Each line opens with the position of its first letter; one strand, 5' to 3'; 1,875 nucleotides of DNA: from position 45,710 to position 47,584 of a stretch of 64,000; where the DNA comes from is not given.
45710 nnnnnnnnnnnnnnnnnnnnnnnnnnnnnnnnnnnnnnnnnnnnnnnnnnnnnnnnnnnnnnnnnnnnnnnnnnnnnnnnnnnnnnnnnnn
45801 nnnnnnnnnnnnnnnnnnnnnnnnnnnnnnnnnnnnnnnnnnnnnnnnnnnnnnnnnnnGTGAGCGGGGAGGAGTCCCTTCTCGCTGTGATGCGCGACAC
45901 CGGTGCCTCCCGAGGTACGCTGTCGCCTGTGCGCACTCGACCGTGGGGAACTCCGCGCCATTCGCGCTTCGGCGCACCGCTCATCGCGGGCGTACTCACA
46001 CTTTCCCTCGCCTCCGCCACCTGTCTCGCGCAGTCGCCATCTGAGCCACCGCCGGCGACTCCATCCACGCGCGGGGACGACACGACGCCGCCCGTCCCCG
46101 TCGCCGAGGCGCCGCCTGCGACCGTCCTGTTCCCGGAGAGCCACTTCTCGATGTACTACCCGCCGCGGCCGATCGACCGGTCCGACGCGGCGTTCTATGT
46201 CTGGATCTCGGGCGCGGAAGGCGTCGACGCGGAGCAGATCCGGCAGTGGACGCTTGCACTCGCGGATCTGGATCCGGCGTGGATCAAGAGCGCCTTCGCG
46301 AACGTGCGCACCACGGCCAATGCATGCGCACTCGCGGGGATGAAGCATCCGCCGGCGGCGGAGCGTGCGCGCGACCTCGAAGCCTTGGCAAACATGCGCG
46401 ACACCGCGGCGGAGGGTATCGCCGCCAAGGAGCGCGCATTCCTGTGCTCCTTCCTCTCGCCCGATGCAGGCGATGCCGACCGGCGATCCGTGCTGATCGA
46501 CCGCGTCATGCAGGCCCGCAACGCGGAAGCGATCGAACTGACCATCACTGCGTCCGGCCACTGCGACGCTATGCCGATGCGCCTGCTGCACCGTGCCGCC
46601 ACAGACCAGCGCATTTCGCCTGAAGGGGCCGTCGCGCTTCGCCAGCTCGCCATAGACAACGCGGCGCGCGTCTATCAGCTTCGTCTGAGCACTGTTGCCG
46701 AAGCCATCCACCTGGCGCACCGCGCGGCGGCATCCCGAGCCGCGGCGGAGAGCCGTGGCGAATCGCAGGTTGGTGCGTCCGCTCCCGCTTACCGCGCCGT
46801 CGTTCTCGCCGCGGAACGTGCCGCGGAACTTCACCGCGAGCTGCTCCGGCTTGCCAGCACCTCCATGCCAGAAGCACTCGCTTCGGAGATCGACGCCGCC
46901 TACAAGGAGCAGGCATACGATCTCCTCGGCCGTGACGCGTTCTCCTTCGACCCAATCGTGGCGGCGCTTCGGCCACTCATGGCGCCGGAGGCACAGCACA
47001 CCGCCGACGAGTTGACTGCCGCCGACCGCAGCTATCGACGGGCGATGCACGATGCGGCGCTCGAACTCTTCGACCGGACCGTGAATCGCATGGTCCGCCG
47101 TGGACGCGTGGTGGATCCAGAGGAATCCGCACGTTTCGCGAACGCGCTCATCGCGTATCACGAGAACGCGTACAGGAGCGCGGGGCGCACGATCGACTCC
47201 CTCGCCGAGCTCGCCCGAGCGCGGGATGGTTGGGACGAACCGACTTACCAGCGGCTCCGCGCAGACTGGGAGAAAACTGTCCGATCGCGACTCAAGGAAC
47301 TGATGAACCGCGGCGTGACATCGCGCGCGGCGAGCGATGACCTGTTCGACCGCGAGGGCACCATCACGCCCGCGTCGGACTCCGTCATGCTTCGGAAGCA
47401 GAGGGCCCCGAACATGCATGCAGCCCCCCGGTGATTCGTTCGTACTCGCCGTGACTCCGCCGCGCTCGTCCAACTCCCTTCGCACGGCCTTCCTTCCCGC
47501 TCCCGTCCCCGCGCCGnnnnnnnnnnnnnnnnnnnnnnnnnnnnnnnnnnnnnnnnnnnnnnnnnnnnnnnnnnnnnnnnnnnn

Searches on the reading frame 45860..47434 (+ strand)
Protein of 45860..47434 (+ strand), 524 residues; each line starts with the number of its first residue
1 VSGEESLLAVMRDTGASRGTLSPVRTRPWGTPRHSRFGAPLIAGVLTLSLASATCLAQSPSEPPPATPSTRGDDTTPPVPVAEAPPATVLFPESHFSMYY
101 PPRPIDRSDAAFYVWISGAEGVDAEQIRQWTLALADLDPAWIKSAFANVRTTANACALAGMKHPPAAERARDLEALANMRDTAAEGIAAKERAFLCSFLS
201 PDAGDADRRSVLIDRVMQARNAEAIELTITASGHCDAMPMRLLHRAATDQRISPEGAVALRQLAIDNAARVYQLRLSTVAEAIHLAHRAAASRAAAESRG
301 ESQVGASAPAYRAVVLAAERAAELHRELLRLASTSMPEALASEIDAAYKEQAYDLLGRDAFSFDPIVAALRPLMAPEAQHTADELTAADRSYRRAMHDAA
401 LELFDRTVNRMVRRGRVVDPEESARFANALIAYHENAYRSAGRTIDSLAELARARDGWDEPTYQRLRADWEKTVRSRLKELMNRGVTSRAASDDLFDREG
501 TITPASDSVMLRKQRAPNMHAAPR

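Call 7: search_protein_families(library=pfam, max_evalue=0.01, proteins=[window:45860-47434:+])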
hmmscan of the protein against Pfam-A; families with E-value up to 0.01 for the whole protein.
window:45860-47434:+ (524 aa): 0 families

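Call 38: search_protein_families(library=ncbifam, max_evalue=0.01, proteins=[window:45860-47434:+])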
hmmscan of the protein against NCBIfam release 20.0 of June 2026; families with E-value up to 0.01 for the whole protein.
window:45860-47434:+ (524 aa): 0 families

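Call 39: search_protein_families(library=padloc, max_evalue=0.01, proteins=[window:45860-47434:+])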
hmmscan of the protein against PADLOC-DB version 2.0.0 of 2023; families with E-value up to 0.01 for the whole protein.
window:45860-47434:+ (524 aa): 0 families

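Call 78: search_protein_families(library=phrogs, max_evalue=0.01, proteins=[window:45860-47434:+])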
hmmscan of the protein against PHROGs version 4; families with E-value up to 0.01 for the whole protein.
window:45860-47434:+ (524 aa): 0 families
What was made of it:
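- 45890..47434 (+): sec524/514: exported Ala/Arg-rich protein, probably all-alpha. No family hit (calls 7, 38, 78).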
